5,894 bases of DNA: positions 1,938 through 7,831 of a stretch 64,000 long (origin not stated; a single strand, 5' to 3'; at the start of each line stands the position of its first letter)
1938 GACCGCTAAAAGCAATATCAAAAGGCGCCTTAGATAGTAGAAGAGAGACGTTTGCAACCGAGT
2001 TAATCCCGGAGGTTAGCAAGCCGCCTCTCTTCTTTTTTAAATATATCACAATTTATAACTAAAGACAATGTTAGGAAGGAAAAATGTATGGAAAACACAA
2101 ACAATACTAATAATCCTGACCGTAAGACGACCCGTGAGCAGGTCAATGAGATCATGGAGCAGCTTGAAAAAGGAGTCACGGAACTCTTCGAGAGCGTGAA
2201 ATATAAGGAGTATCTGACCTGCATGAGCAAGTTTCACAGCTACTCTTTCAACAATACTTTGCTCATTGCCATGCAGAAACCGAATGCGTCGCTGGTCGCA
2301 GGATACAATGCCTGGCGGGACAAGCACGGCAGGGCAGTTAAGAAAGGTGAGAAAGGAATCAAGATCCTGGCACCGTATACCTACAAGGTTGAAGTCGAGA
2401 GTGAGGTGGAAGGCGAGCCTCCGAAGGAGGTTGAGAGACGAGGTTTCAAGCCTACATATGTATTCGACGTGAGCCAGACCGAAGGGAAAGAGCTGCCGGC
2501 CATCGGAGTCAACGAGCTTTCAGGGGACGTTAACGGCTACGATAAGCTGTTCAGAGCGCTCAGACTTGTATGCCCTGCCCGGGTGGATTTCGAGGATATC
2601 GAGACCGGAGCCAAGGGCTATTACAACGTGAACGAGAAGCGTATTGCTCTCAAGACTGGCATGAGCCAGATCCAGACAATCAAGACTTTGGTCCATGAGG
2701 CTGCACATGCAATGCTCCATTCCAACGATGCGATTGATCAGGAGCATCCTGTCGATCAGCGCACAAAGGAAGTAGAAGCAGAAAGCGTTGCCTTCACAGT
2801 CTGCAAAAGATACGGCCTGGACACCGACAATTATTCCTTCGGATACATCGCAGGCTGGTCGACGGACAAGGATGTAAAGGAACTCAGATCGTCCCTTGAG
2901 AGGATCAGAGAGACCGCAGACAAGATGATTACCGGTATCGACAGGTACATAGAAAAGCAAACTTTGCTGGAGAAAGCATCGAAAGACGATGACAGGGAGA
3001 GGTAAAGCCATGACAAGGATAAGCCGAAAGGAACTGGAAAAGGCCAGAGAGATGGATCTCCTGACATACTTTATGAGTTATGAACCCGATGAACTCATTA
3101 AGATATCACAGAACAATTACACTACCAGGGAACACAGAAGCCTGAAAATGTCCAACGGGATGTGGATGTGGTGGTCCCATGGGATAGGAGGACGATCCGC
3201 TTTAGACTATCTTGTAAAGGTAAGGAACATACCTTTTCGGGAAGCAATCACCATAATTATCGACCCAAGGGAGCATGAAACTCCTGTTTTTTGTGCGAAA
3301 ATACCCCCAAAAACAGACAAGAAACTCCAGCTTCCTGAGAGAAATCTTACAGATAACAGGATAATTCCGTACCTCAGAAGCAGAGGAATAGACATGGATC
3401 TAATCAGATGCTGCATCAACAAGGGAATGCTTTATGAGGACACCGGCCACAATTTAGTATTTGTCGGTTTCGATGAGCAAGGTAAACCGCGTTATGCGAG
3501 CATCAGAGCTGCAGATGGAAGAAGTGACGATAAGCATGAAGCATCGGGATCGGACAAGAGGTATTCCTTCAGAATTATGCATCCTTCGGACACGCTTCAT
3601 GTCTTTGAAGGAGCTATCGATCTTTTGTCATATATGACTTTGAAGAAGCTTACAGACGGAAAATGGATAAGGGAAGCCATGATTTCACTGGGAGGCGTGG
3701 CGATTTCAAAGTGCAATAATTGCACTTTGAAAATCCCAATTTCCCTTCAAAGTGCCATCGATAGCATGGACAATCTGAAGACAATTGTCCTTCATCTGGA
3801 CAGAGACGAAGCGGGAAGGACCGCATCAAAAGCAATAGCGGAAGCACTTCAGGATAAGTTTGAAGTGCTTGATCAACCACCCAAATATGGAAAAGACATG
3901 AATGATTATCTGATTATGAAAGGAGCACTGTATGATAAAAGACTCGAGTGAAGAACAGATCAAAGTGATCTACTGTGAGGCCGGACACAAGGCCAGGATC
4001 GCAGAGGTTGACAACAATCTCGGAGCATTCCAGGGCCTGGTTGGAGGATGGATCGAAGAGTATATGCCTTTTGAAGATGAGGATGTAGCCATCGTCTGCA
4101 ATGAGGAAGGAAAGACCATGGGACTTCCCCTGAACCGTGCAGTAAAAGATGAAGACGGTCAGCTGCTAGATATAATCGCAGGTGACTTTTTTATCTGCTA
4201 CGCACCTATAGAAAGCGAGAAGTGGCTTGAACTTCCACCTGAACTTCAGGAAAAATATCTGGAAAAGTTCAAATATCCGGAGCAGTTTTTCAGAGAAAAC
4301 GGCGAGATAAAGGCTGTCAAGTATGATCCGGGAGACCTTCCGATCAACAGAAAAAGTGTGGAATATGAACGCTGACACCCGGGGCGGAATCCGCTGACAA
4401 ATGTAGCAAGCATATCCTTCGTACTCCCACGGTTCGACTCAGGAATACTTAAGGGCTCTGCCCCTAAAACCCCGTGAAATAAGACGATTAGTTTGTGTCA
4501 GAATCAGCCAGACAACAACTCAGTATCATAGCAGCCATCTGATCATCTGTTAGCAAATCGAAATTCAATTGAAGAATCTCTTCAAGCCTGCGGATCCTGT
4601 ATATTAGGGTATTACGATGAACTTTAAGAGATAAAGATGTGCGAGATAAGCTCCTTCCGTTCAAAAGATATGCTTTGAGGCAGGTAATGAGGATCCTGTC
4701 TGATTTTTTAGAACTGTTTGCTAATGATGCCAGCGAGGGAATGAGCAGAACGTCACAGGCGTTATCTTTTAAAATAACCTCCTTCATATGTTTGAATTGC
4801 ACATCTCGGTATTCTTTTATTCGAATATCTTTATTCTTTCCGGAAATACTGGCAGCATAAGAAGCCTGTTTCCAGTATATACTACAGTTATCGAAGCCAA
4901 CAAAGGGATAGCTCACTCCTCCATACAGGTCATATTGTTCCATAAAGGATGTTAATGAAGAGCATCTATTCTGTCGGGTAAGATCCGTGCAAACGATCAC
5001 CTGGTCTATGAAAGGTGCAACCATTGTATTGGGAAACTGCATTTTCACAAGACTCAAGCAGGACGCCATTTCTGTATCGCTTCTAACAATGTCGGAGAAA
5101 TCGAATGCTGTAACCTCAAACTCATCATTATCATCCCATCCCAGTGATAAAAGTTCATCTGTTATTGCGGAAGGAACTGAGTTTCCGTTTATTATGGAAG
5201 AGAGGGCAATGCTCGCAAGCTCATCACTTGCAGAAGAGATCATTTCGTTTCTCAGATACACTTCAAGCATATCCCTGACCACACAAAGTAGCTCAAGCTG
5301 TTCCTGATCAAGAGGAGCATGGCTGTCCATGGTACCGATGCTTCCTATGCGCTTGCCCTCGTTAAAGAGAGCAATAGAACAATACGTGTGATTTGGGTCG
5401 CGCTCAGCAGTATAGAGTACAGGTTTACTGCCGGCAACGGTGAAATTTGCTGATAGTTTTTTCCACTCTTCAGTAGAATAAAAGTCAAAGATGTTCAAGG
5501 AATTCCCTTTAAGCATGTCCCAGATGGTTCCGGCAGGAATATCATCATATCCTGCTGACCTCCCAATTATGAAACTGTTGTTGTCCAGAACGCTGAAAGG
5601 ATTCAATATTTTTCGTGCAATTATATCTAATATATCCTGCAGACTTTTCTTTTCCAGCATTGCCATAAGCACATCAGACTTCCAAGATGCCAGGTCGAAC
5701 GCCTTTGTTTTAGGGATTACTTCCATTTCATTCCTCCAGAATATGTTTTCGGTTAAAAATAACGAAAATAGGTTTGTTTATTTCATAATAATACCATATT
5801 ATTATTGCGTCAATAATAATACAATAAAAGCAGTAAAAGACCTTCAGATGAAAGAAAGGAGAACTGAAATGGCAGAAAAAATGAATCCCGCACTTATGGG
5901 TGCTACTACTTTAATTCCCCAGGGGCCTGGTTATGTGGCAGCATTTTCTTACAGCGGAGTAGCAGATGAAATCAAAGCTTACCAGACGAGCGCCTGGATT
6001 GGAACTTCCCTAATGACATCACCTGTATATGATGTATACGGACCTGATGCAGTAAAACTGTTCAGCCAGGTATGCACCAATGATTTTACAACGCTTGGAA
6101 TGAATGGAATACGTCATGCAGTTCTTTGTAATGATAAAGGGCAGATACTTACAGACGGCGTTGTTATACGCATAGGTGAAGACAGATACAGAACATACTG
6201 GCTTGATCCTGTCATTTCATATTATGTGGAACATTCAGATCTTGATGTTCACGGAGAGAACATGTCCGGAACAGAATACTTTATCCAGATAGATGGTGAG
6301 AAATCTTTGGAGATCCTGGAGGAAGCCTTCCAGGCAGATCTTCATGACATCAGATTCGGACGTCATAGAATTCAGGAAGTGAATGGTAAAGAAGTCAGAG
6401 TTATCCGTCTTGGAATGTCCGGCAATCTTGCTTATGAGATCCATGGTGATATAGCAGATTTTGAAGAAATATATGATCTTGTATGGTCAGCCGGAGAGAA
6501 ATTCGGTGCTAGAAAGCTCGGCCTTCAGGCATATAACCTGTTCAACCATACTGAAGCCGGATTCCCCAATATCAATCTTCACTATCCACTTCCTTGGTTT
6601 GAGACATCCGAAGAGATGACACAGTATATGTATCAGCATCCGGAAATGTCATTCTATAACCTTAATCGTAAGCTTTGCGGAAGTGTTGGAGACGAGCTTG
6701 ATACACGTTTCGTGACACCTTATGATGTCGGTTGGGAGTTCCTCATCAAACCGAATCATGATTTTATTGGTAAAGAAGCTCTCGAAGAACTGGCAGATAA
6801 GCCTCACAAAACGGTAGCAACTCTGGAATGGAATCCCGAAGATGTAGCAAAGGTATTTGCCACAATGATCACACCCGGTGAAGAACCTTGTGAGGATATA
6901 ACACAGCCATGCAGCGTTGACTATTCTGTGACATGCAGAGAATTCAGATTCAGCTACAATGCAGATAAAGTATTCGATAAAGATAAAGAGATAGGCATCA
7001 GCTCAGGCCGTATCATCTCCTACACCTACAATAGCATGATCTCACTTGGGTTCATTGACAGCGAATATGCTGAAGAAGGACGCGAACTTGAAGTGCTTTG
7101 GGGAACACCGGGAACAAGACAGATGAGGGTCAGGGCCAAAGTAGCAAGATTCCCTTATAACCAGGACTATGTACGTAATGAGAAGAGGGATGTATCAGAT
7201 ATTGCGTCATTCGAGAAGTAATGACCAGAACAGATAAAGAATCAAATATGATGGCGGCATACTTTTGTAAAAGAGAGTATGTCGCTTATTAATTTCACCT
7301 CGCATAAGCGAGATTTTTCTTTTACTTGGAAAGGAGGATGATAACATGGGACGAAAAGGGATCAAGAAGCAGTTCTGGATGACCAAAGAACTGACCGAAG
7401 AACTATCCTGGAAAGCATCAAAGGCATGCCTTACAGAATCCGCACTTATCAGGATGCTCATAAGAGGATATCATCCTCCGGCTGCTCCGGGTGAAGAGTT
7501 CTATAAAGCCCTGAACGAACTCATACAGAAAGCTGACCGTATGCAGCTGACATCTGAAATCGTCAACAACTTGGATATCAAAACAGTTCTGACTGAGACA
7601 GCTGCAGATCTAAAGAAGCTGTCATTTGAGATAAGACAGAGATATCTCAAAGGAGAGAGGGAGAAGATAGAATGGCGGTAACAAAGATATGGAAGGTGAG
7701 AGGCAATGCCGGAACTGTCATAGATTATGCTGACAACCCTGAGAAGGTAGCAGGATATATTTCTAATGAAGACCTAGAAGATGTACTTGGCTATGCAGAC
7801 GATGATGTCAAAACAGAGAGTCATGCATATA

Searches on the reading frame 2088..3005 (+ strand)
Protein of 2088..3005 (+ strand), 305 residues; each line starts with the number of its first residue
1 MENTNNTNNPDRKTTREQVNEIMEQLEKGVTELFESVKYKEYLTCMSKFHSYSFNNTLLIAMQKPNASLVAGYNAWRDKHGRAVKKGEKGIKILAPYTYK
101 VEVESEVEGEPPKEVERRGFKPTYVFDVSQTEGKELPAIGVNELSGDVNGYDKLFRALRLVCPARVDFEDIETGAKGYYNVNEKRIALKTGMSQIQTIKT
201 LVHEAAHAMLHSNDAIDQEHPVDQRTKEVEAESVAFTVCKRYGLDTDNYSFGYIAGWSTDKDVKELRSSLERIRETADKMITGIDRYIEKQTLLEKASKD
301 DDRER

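Call 7: search_protein_families(library=pfam, proteins=[window:2088-3005:+], max_evalue=0.001)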
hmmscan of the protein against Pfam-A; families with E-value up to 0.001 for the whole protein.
window:2088-3005:+ (305 aa): 3 families
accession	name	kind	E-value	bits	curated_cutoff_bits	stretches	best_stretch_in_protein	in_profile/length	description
PF08401.16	ArdcN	-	7e-14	52.5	22.6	1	16-126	5-123/123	N-terminal domain of anti-restriction factor ArdC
PF20573.4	DUF6782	-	5.6e-08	32.8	27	1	140-217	34-110/241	Putative metallopeptidase family (DUF6782)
PF06114.19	Peptidase_M78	-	1.2e-05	25.5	22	1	171-236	16-83/123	IrrE N-terminal-like domain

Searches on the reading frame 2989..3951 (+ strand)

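Call 7: search_protein_families(library=pfam, proteins=[window:2989-3951:+], max_evalue=0.001)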
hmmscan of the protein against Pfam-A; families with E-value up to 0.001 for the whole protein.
window:2989-3951:+ (320 aa): 3 families
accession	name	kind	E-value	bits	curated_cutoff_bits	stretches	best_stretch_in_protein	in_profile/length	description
PF13154.11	DUF3991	-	4.2e-13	50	24.5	1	127-195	1-70/74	Protein of unknown function (DUF3991)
PF13155.12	Toprim_2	-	5.5e-11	43.1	22.1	1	205-308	2-88/88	Toprim-like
PF13362.12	Toprim_3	-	5.1e-07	30.5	27.2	1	243-313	30-94/95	Toprim domain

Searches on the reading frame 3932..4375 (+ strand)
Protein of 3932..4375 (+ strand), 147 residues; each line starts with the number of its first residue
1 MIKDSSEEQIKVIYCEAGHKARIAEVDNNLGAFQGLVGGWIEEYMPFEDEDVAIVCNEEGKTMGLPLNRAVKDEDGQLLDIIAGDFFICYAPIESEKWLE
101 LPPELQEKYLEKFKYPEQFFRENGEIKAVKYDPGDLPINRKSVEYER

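Call 7: search_protein_families(library=pfam, proteins=[window:3932-4375:+], max_evalue=0.001)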
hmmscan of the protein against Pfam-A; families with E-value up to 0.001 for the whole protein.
window:3932-4375:+ (147 aa): 1 family
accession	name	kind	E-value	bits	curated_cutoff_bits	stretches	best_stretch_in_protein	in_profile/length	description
PF12957.13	DUF3846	-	8e-29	100.3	27.5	1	10-114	1-103/103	Domain of unknown function (DUF3846)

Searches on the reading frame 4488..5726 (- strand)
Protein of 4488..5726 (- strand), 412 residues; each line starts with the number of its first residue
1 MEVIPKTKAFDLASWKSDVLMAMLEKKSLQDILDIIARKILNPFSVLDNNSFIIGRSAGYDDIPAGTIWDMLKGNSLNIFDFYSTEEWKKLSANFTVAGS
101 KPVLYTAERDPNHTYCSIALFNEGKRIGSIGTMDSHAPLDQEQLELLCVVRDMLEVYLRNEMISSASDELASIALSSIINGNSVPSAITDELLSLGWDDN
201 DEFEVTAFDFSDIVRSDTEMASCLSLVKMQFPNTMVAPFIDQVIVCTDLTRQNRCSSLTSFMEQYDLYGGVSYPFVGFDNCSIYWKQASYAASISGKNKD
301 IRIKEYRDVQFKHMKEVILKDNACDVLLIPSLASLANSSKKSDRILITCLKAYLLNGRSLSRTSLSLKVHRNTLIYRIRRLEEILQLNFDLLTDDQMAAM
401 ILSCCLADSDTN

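Call 23: search_protein_families(library=pfam, proteins=[window:4488-5726:-], max_evalue=0.01)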
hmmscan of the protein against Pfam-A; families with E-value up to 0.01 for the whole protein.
window:4488-5726:- (412 aa): 1 family
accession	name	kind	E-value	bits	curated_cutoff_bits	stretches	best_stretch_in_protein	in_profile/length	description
PF13556.12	HTH_30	-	1.4e-13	50.9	27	1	346-390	1-45/59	PucR C-terminal helix-turn-helix domain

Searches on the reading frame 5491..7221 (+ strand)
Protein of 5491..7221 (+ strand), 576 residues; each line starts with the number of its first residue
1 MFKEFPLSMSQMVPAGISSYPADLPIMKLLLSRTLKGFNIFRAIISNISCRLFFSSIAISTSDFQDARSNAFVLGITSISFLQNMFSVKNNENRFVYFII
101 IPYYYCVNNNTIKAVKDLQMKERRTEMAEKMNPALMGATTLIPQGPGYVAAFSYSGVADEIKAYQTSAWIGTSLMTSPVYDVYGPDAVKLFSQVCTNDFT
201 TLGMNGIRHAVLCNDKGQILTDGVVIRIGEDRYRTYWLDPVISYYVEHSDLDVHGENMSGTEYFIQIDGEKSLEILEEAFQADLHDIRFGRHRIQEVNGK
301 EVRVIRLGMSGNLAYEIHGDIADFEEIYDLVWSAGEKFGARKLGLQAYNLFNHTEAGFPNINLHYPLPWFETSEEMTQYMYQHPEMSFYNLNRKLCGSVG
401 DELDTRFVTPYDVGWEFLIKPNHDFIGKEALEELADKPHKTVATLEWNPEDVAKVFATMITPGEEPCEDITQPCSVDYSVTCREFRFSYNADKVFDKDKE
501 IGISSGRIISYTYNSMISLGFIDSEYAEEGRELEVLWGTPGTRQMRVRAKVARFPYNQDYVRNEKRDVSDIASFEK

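Call 7: search_protein_families(library=pfam, proteins=[window:5491-7221:+], max_evalue=0.001)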
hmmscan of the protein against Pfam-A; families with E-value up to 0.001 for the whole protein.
window:5491-7221:+ (576 aa): 2 families
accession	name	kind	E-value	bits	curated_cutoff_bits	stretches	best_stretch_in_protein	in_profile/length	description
PF01571.26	GCV_T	-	1.4e-30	106.9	25.6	1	147-359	17-235/255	Aminomethyltransferase folate-binding domain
PF08669.17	GCV_T_C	-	0.00069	19.9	25.9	0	490-537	17-64/80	Glycine cleavage T-protein C-terminal barrel domain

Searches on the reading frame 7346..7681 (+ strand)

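Call 7: search_protein_families(library=pfam, proteins=[window:7346-7681:+], max_evalue=0.001)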
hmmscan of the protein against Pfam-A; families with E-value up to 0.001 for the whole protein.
window:7346-7681:+ (111 aa): 1 family
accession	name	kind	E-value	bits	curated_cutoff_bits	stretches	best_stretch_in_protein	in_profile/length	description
PF21983.2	NikA-like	-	0.00056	20.4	27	0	4-61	3-60/72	Mobilization protein NikA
